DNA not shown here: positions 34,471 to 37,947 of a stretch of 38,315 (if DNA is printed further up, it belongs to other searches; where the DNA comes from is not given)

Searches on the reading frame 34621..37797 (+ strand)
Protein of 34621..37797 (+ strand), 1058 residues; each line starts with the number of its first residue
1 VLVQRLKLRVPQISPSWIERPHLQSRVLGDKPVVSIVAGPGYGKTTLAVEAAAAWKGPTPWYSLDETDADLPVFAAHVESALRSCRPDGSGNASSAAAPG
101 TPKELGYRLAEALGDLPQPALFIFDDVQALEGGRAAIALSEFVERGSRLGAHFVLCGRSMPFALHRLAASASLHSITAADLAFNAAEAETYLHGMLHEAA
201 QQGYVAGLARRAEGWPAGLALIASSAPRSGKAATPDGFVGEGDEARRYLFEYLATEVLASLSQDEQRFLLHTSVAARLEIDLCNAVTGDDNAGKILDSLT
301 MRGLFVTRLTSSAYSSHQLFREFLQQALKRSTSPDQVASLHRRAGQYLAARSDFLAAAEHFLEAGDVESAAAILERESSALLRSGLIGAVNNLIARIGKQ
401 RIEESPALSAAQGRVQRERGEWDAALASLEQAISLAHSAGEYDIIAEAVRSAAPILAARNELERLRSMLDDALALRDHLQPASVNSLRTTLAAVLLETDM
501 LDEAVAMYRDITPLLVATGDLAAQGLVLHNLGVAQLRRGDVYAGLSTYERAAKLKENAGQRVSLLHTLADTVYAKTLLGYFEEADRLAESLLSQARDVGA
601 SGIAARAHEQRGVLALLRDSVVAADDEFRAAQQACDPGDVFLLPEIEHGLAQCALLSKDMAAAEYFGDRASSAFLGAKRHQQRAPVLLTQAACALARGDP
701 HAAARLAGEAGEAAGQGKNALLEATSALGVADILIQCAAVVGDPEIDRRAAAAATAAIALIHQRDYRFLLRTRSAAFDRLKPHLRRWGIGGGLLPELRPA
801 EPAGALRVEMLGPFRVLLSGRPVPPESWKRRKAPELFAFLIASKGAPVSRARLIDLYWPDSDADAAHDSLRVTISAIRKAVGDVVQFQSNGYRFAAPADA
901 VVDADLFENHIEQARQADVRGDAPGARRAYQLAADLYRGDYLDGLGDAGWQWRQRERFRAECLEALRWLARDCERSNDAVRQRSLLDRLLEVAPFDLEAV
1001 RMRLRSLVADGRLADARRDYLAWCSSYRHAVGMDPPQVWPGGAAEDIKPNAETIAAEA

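Call 12: search_protein_families(library=pfam, proteins=[window:34621-37797:+], max_evalue=0.001)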
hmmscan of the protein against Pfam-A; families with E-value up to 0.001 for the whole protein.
window:34621-37797:+ (1058 aa): 6 families
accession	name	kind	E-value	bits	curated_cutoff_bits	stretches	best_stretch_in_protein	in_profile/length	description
PF03704.23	BTAD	-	8.6e-11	42.8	22.1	1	902-1035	1-134/146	Bacterial transcriptional activator domain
PF13424.12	TPR_12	-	4.4e-06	27.2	30.1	0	487-555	5-75/77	Tetratricopeptide repeat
PF00486.34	Trans_reg_C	-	5.1e-06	26.9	26.2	1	832-892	9-75/77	Transcriptional regulatory protein, C terminal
PF17874.7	TPR_MalT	-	4.6e-05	23.3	45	1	411-512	85-188/336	MalT-like TPR region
PF00515.34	TPR_1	-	0.00032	20.8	27.8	0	413-437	8-32/34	Tetratricopeptide repeat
PF25058.1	ARM_TT21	-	0.00097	19.6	27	0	402-439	3-40/155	Tetratricopeptide repeat protein 21 ARM repeat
